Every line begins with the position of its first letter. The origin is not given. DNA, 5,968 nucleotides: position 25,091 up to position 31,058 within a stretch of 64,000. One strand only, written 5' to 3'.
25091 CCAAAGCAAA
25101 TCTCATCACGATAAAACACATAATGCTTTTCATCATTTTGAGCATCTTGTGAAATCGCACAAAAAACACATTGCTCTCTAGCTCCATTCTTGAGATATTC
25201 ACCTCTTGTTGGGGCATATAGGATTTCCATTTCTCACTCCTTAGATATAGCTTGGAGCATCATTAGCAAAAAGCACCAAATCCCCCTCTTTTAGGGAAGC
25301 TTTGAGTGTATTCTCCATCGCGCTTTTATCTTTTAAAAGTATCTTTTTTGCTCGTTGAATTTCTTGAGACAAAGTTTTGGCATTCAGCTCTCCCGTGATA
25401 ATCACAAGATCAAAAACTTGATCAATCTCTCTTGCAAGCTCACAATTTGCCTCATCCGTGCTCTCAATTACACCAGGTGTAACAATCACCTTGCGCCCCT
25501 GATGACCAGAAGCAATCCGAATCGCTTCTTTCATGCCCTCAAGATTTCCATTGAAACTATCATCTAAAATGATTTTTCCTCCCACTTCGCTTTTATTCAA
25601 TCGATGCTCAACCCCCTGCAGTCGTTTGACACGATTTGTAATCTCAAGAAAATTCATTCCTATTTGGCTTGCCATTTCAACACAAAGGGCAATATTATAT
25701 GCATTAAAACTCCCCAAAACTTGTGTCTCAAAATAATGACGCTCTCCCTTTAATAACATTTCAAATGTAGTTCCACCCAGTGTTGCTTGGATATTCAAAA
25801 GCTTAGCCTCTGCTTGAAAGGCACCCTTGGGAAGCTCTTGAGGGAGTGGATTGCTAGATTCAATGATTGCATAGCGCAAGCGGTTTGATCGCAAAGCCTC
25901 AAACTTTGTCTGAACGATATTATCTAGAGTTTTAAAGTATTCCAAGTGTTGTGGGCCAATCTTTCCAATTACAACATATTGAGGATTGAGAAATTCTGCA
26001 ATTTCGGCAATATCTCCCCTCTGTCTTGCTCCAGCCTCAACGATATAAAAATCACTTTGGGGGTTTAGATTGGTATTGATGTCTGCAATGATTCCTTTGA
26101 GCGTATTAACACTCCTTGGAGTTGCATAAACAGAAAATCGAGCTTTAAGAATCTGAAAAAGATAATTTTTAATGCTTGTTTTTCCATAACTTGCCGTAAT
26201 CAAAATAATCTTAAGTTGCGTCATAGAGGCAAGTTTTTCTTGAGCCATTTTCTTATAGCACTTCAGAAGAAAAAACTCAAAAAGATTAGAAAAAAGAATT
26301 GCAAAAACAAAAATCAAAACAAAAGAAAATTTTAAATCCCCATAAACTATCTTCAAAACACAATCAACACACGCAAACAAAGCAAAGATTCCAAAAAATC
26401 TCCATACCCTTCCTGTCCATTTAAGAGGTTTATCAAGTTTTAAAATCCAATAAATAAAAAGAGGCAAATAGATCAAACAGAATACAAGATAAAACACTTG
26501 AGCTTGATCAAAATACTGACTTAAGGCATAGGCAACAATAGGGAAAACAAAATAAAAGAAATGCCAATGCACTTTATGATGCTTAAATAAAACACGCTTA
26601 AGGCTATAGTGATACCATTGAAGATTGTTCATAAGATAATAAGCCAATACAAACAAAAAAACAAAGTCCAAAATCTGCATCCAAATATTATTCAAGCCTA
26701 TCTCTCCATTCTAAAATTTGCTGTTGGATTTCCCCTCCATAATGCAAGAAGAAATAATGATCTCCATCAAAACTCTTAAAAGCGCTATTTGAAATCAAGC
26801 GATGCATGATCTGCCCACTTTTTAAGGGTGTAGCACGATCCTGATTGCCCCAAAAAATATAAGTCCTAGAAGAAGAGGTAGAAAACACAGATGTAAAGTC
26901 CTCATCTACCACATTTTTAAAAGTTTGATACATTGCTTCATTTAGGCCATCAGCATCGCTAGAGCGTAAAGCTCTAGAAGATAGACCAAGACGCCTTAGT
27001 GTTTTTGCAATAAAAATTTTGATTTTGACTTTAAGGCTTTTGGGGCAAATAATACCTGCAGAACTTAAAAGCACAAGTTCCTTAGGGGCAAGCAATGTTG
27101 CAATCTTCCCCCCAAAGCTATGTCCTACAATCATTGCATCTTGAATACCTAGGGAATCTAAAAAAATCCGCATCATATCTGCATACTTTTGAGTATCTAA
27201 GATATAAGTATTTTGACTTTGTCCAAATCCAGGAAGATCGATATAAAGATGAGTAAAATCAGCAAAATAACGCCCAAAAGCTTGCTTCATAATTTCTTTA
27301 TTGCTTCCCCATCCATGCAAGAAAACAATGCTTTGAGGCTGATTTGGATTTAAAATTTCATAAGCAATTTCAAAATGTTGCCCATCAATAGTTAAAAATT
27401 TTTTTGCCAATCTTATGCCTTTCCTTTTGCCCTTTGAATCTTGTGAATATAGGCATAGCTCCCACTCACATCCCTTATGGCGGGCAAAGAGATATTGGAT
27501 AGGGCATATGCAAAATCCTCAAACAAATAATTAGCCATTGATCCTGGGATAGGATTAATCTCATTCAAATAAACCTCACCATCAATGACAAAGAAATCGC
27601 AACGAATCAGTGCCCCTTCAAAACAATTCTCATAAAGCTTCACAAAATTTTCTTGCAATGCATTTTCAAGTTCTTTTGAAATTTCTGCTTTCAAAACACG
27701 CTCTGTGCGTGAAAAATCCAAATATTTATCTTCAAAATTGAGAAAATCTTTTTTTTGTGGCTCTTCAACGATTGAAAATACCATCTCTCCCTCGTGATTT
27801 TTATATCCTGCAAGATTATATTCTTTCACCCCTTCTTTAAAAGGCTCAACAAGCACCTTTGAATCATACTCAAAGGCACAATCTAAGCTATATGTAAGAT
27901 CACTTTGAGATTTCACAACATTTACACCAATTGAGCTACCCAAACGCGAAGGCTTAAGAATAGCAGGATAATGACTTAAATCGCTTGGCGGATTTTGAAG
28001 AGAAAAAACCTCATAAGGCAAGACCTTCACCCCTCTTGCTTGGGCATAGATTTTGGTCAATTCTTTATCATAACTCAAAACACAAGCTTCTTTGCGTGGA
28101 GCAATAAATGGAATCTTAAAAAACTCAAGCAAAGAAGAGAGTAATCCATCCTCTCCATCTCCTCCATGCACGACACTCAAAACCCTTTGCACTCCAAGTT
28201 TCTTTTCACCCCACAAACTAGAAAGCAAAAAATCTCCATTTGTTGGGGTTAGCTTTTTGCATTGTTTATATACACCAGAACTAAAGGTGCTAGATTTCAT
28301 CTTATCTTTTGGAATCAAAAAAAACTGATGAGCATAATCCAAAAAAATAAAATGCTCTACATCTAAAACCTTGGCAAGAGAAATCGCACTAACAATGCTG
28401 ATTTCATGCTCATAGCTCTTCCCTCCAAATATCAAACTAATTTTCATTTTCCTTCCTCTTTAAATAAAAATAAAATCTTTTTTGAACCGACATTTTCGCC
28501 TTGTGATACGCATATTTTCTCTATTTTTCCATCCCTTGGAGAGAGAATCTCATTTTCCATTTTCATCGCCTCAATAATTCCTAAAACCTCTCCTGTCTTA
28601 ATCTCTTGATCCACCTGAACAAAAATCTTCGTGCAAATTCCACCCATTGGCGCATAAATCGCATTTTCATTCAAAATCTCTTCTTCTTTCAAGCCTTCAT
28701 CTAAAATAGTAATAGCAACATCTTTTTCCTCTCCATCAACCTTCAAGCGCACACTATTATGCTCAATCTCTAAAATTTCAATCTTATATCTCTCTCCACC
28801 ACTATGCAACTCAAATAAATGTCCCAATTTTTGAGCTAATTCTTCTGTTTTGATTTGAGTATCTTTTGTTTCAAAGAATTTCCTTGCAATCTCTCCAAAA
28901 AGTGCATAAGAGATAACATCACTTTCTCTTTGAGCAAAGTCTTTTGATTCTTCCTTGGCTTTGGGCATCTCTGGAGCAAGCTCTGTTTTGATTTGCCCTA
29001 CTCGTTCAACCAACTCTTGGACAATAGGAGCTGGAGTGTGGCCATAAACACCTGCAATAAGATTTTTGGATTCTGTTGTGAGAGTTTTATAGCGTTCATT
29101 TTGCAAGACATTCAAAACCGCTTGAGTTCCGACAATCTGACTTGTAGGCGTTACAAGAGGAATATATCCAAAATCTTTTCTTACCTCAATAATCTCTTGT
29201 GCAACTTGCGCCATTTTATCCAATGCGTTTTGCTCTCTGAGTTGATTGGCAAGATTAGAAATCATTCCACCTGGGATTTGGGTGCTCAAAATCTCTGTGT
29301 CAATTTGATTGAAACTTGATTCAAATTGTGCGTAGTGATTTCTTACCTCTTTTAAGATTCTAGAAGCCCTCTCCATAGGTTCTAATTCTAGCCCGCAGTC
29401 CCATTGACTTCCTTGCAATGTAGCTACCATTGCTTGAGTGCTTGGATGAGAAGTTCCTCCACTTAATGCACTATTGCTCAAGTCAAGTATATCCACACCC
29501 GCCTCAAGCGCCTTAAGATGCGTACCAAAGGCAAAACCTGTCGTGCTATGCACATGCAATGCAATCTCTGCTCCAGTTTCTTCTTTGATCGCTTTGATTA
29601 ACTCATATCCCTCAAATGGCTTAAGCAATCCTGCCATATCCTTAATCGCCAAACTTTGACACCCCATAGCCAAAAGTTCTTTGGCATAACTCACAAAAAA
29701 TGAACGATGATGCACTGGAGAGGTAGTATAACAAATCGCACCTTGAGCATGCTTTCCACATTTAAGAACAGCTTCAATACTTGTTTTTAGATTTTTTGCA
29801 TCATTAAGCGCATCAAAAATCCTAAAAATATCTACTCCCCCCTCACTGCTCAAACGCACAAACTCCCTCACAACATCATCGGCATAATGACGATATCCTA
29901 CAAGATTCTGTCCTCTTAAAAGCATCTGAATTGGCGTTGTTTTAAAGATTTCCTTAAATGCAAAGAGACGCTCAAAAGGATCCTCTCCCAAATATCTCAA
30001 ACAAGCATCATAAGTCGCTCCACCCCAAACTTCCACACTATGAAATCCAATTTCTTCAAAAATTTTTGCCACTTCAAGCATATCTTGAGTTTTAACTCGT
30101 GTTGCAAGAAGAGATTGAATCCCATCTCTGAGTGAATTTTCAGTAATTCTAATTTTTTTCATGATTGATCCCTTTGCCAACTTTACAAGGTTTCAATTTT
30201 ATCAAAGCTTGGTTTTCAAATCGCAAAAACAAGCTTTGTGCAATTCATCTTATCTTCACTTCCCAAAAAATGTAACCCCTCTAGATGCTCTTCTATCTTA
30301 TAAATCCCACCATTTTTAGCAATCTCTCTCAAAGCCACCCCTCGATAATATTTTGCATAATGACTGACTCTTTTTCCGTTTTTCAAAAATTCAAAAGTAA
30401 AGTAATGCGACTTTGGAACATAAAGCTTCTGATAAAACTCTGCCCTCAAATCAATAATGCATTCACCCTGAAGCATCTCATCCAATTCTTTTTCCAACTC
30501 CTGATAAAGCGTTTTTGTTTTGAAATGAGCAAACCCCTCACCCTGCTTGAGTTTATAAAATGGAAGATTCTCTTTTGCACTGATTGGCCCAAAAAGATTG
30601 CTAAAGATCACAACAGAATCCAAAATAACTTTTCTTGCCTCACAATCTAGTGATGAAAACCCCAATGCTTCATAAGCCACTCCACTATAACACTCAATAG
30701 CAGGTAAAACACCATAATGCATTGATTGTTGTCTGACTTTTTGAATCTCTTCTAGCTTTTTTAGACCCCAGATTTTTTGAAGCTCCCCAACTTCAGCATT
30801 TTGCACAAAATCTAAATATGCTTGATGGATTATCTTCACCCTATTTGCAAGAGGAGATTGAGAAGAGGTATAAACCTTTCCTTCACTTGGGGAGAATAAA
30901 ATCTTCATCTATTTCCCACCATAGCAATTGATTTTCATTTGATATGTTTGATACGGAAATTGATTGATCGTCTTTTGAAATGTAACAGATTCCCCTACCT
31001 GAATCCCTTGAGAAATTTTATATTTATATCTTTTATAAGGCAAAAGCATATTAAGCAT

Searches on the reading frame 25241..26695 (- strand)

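Call 42: search_protein_families(library=pfam, proteins=[window:25241-26695:-], max_evalue=0.00001)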
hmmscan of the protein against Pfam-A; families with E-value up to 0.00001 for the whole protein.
window:25241-26695:- (484 aa): 2 families
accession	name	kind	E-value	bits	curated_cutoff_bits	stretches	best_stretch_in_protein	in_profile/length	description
PF08245.18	Mur_ligase_M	-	3.6e-22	79.8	24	1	166-340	1-198/200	Mur ligase middle domain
PF02875.26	Mur_ligase_C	-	6.4e-07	30.7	28.4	1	369-477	6-124/127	Mur ligase, glutamate ligase domain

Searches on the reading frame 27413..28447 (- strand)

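Call 42: search_protein_families(library=pfam, proteins=[window:27413-28447:-], max_evalue=0.00001)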
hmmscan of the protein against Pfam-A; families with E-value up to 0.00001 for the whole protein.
window:27413-28447:- (344 aa): 4 families
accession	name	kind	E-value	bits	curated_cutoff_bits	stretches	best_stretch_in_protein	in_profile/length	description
PF07478.18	Dala_Dala_lig_C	-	3.2e-31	108.9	24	1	158-304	35-179/204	D-ala D-ala ligase C-terminus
PF01820.27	Dala_Dala_lig_N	-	1.6e-17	64.6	34.6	1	2-116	1-120/121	D-ala D-ala ligase N-terminus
PF02222.28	ATP-grasp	-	4.5e-06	26.9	27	0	159-299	30-161/179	ATP-grasp domain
PF13535.11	ATP-grasp_4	-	8.7e-06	25.9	27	0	159-266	2-119/160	ATP-grasp domain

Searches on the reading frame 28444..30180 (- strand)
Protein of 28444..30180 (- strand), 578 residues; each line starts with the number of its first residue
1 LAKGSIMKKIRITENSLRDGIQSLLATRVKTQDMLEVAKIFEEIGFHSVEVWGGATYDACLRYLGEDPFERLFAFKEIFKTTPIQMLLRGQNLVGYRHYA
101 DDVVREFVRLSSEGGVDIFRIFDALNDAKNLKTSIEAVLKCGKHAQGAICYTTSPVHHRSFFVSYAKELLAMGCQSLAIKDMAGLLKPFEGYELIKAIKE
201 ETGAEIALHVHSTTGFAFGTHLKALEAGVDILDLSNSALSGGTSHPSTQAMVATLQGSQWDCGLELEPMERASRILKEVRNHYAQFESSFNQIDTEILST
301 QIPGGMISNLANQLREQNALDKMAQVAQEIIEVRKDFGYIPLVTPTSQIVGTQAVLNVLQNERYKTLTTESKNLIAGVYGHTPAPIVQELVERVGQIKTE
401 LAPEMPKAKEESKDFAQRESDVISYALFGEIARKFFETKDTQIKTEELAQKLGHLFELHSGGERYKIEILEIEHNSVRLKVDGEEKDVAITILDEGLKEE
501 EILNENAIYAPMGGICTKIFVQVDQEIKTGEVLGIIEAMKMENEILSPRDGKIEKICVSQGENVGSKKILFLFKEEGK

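Call 42: search_protein_families(library=pfam, proteins=[window:28444-30180:-], max_evalue=0.00001)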
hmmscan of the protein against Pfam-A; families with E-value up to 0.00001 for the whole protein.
window:28444-30180:- (578 aa): 3 families
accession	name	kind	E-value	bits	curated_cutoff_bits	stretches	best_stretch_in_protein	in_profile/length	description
PF02436.23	PYC_OADA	-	2.7e-44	151.8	27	1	297-471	1-194/201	Conserved carboxylase domain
PF00682.25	HMGL-like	-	7.9e-17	61.9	29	1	10-274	2-258/260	HMGL-like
PF00364.28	Biotin_lipoyl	-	2.9e-14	53.1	22.1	1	510-571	5-71/73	Biotin-requiring enzyme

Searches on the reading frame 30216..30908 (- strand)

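Call 42: search_protein_families(library=pfam, proteins=[window:30216-30908:-], max_evalue=0.00001)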
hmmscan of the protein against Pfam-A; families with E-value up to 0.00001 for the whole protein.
window:30216-30908:- (230 aa): 1 family
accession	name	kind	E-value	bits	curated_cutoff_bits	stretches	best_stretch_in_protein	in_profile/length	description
PF03883.20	H2O2_YaaD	-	5.5e-36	124.7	29.6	1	1-200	1-215/236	Peroxide stress protein YaaA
